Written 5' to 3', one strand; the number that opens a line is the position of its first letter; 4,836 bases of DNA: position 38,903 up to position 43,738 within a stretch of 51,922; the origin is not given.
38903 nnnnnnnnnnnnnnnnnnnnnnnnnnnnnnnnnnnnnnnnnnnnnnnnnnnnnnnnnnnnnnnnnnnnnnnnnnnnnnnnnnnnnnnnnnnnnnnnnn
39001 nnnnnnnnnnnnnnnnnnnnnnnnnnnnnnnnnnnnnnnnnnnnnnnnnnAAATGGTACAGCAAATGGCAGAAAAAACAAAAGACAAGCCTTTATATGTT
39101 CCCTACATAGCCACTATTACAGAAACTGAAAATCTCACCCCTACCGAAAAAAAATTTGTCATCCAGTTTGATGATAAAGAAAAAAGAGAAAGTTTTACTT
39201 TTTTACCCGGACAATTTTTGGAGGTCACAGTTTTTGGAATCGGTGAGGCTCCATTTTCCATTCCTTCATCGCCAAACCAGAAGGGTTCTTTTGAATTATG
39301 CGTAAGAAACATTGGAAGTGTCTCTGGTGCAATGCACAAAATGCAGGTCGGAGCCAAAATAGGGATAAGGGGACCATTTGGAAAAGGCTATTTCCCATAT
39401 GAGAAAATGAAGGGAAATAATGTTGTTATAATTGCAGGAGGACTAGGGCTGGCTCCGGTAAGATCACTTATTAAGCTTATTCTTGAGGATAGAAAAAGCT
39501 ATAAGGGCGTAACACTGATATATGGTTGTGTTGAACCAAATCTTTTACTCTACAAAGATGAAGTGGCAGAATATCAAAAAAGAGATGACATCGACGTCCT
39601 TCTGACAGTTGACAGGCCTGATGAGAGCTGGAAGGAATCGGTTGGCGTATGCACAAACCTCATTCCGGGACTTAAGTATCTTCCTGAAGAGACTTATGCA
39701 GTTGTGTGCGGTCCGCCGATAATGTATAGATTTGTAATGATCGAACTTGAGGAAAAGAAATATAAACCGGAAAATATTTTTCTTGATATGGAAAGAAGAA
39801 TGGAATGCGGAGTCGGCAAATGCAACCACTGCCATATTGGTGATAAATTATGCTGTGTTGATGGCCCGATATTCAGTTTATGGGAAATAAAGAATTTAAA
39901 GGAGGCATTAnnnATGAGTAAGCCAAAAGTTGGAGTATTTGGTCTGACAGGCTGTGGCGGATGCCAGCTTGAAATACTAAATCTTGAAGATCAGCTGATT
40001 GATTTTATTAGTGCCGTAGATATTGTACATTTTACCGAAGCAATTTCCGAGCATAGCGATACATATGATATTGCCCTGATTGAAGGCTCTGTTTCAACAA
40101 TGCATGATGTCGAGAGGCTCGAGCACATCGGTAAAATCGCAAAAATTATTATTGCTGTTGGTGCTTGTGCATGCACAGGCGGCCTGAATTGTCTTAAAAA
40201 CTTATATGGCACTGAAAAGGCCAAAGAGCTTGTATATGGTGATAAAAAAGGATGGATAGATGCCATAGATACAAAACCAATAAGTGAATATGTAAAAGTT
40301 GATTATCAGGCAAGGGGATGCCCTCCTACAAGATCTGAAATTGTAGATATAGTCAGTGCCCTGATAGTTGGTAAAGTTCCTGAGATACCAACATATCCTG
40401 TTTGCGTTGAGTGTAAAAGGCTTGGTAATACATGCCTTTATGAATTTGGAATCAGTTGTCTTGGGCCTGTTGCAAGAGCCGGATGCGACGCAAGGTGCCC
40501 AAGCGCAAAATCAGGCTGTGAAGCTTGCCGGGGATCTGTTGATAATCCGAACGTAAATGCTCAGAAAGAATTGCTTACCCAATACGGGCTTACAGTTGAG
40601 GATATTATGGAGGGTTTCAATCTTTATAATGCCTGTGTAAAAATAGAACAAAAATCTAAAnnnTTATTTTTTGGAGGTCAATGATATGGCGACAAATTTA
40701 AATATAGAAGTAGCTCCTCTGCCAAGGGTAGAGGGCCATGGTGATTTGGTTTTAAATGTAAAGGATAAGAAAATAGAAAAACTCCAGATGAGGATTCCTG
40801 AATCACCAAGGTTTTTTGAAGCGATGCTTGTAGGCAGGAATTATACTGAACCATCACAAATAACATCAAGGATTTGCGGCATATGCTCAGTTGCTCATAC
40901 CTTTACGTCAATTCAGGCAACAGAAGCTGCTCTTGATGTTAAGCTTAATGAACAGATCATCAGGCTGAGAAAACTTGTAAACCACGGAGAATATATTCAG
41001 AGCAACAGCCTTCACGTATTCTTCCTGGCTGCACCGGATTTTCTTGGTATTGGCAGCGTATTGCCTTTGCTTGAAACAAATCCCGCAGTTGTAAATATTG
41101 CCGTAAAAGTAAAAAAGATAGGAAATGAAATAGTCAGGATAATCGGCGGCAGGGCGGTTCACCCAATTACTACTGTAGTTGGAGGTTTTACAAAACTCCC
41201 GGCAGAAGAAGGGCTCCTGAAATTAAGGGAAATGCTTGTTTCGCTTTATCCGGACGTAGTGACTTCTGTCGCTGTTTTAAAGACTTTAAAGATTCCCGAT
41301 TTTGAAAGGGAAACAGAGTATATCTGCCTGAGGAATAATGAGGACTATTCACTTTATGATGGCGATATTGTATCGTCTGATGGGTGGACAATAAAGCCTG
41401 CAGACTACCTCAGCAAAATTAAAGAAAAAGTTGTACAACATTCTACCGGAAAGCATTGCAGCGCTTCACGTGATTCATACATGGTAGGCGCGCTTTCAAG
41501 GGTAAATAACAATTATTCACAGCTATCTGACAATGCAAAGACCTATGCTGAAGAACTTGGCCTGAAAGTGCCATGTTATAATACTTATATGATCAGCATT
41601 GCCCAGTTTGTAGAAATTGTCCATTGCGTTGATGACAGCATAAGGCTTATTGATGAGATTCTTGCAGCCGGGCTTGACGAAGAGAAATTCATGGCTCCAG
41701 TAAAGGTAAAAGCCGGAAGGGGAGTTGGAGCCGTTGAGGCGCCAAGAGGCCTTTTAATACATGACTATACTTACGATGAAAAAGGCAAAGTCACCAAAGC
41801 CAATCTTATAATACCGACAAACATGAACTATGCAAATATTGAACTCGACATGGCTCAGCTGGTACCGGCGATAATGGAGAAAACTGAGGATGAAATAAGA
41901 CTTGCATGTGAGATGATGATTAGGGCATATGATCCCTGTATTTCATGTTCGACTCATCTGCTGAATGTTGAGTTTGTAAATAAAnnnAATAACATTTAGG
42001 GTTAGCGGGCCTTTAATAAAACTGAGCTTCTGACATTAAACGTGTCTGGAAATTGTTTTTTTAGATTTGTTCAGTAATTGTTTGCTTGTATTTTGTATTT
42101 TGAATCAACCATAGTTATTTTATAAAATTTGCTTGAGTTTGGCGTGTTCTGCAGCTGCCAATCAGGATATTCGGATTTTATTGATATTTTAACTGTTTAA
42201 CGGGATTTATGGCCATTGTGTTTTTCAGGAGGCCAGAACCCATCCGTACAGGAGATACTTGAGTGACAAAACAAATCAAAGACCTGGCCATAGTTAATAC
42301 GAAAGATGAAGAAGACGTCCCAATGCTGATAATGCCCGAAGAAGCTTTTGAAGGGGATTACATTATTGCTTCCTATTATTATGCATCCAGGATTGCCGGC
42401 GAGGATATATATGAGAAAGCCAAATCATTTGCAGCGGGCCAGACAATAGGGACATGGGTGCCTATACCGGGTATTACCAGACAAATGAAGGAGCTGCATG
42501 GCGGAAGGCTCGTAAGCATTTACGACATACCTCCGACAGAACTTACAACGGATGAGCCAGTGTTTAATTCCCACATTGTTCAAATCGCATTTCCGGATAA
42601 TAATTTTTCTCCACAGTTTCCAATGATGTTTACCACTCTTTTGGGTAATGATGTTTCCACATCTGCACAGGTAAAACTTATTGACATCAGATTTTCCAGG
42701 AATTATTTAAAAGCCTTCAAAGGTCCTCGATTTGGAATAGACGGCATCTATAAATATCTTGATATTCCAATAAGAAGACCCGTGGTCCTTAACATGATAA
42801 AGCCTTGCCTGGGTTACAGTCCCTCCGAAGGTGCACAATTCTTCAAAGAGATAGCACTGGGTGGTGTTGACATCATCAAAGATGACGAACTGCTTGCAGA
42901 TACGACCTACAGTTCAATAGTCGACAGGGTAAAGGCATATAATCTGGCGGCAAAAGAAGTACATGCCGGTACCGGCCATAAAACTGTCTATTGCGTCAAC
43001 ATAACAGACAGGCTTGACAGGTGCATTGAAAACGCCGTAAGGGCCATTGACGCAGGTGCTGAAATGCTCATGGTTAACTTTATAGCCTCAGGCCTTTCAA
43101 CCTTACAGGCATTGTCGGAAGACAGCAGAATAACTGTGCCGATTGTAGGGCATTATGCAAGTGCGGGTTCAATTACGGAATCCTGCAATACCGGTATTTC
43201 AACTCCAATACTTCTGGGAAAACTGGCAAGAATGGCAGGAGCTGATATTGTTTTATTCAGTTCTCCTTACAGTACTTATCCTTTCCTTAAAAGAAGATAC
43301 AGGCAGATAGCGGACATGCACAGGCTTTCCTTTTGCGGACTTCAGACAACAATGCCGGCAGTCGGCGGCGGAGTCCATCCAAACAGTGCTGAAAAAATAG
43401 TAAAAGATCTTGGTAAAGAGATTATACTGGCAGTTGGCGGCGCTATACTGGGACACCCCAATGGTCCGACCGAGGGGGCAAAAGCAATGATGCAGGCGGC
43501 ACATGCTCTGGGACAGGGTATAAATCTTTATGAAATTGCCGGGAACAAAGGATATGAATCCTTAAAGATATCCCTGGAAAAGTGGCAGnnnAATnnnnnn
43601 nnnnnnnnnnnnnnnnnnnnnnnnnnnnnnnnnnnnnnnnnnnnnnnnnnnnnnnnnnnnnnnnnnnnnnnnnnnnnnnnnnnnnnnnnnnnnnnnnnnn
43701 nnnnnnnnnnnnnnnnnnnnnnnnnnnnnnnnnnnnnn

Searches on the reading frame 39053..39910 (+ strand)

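Call 3: search_protein_families(library=pfam, proteins=[window:39053-39910:+], max_evalue=0.001)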
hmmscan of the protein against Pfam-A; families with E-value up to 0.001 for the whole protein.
window:39053-39910:+ (286 aa): 3 families
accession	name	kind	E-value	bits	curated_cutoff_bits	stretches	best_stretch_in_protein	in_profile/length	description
PF00175.26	NAD_binding_1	-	6.5e-16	59.4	22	1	127-228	2-107/109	Oxidoreductase NAD-binding domain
PF00970.30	FAD_binding_6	-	3e-09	37.5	21.1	1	21-111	3-96/99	Oxidoreductase FAD-binding domain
PF10418.14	DHODB_Fe-S_bind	-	5.9e-09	36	23.9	1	247-279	1-40/41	Iron-sulfur cluster binding domain of dihydroorotate dehydrogenase B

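Call 54: search_protein_families(library=ncbifam, proteins=[window:39053-39910:+], max_evalue=1e-10)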
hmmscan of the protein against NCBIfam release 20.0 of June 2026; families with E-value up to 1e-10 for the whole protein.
window:39053-39910:+ (286 aa): 19 families
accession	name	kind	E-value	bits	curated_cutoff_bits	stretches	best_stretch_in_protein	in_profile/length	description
NF006220.0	PRK08345.1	subfamily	1.4e-79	267.5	395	1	14-281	7-289/294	cytochrome-c3 hydrogenase subunit gamma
NF040830.1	sulfhyd_ShyC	equivalog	9.8e-67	225.1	600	1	15-279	4-281/288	NAD(P)-dependent hydrogenase/sulfhydrogenase 2 subunit gamma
NF040835.1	sulfhyd_HydG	equivalog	1.8e-61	207.9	650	1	10-279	11-284/292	NADPH-dependent hydrogenase/sulfhydrogenase 1 subunit gamma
TIGR02911.1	sulfite_red_B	equivalog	1.9e-60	204.2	288.6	1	15-282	3-259/261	anaerobic sulfite reductase subunit AsrB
NF000796.0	PRK00054.1-1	equivalog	2.6e-38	131.7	224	1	17-279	3-235/254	dihydroorotate dehydrogenase electron transfer subunit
NF040810.1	BenC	equivalog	6.8e-23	81.3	430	1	18-244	105-327/333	benzoate 1,2-dioxygenase electron transfer component BenC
NF045803.1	MethMoxFADbindMmoC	equivalog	2.7e-22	79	500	1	17-245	106-338/343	aromatic/alkene monooxygenase hydroxylase FAD-binding subunit MmoC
NF000798.0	PRK00054.1-3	equivalog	3.4e-21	76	219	1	46-275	27-238/244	dihydroorotate dehydrogenase electron transfer subunit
NF000799.0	PRK00054.1-4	equivalog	9.8e-20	70.7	314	1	52-278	35-255/258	dihydroorotate dehydrogenase electron transfer subunit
NF004862.0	PRK06222.1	subfamily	4.5e-18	65.7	220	1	21-275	3-244/281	sulfide/dihydroorotate dehydrogenase-like FAD/NAD-binding protein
NF005963.0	PRK08051.1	equivalog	5.7e-18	65.1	230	1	45-245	26-228/233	NAD(P)H-flavin reductase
NF009414.0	PRK12778.1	equivalog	1.9e-17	62.8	1103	1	51-275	29-244/752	bifunctional dihydroorotate dehydrogenase B NAD binding subunit/NADPH-dependent glutamate synthase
NF000797.0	PRK00054.1-2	equivalog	7.4e-16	58.2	270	1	53-275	45-261/267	dihydroorotate dehydrogenase electron transfer subunit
TIGR01941.1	nqrF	equivalog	4.3e-15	55.5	295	1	86-245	238-401/405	NADH:ubiquinone reductase (Na(+)-transporting) subunit F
NF008822.0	PRK11872.1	equivalog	5.9e-14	51.8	402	1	32-244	119-332/341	anthranilate 1,2-dioxygenase electron transfer component AntC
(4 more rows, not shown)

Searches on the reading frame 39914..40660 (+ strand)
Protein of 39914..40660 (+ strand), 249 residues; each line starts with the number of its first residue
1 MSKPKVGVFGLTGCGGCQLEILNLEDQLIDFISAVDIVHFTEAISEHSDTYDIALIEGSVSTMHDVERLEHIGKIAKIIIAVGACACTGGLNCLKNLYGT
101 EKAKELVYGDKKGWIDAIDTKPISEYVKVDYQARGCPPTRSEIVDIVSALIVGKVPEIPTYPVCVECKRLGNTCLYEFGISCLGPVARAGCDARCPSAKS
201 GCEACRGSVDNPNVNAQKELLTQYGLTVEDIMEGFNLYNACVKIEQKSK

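Call 3: search_protein_families(library=pfam, proteins=[window:39914-40660:+], max_evalue=0.001)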
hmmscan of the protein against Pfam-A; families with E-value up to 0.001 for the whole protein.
window:39914-40660:+ (249 aa): 1 family
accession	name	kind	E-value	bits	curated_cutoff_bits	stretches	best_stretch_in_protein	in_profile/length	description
PF01058.29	Oxidored_q6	-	1.9e-25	89.5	27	1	14-150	1-128/128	NADH ubiquinone oxidoreductase, 20 Kd subunit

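Call 54: search_protein_families(library=ncbifam, proteins=[window:39914-40660:+], max_evalue=1e-10)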
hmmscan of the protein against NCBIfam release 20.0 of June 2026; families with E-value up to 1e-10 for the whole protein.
window:39914-40660:+ (249 aa): 4 families
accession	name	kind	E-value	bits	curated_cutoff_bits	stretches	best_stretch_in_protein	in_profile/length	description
NF040836.1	sulfhyd_HydD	equivalog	3e-56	190.5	500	1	3-241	5-247/261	NADPH-dependent hydrogenase/sulfhydrogenase 1 subunit delta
NF040831.1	sulfhyd_ShyD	equivalog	1.8e-51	175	460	1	5-236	2-235/240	NAD(P)-dependent hydrogenase/sulfhydrogenase 2 subunit delta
NF045875.1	F420_non_VhuG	exception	3e-36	125.1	450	1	3-170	4-183/286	F420-non-reducing hydrogenase subunit VhuG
TIGR03294.1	FrhG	equivalog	9.3e-16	58.2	245.5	1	4-155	2-145/228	coenzyme F420 hydrogenase subunit gamma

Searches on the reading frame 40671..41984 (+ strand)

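Call 44: search_protein_families(library=pfam, proteins=[window:40671-41984:+], max_evalue=0.00001)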
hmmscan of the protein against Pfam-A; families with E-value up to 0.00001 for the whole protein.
window:40671-41984:+ (438 aa): 1 family
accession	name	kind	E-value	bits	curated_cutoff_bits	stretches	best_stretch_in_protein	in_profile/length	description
PF00374.24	NiFeSe_Hases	-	8.5e-29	101.3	25.8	2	47-131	1-85/508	Nickel-dependent hydrogenase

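Call 54: search_protein_families(library=ncbifam, proteins=[window:40671-41984:+], max_evalue=1e-10)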
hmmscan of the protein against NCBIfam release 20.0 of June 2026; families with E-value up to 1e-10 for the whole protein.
window:40671-41984:+ (438 aa): 8 families
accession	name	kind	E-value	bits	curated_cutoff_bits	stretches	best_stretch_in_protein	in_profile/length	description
NF040832.1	sulfhyd_HydA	equivalog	6.3e-84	282.5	880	1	10-431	3-424/426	NADPH-dependent hydrogenase/sulfhydrogenase 1 subunit alpha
NF040828.1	sulfhyd_ShyA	equivalog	1e-80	271.7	700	1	11-432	2-414/415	NAD(P)-dependent hydrogenase/sulfhydrogenase 2 subunit alpha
NF041785.2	VhuA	equivalog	5.2e-57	193.3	800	1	12-397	4-412/418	F420-non-reducing hydrogenase Vhu subunit A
TIGR03295.1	frhA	equivalog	2e-45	155.5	392.5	2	11-201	4-190/412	coenzyme F420 hydrogenase subunit alpha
NF033181.1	NiFeSe_hydrog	equivalog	3.1e-38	131.9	600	1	12-130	4-121/507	nickel-dependent hydrogenase large subunit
NF045518.1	H2_NiFeSe_large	exception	4.1e-36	124.8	780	1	11-187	3-193/485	NiFeSe hydrogenase large subunit HysA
NF007778.0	PRK10467.1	equivalog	3.6e-17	61.9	969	0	11-131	4-123/567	hydrogenase 2 large subunit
NF007550.0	PRK10170.1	equivalog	3e-16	58.9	1101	0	12-127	19-134/597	Ni/Fe-hydrogenase large subunit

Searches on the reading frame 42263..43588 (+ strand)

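Call 44: search_protein_families(library=pfam, proteins=[window:42263-43588:+], max_evalue=0.00001)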
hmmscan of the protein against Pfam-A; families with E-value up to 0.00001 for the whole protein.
window:42263-43588:+ (442 aa): 1 family
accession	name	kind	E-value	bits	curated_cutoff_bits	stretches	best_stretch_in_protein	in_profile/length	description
PF00016.26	RuBisCO_large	-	1.1e-35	123.8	30.1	2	170-329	12-172/299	Ribulose bisphosphate carboxylase large chain, catalytic domain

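Call 54: search_protein_families(library=ncbifam, proteins=[window:42263-43588:+], max_evalue=1e-10)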
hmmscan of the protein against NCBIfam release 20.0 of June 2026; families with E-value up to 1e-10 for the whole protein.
window:42263-43588:+ (442 aa): 6 families
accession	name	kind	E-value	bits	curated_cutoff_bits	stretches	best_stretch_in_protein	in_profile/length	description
NF007095.0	PRK09549.1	equivalog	3.9e-97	325.3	409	1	34-441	4-401/407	2,3-diketo-5-methylthiopentyl-1-phosphate enolase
TIGR03332.1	salvage_mtnW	equivalog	7.4e-85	285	513.6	1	34-441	3-406/407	2,3-diketo-5-methylthiopentyl-1-phosphate enolase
TIGR03326.1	rubisco_III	equivalog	1.8e-61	208.3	497.45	2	34-329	14-301/426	type III ribulose-bisphosphate carboxylase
NF003252.0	PRK04208.1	subfamily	7.4e-56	189.6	438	2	34-329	29-318/468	ribulose-bisphosphate carboxylase large subunit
NF042437.1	OxoIsoapPDcar_OiaX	equivalog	4.1e-42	144.4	700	1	48-441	12-411/412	3-oxo-isoapionate-4-phosphate decarboxylase OiaX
NF010002.0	PRK13475.1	equivalog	1.2e-29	103.3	489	1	29-328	19-318/459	ribulose-bisphosphate carboxylase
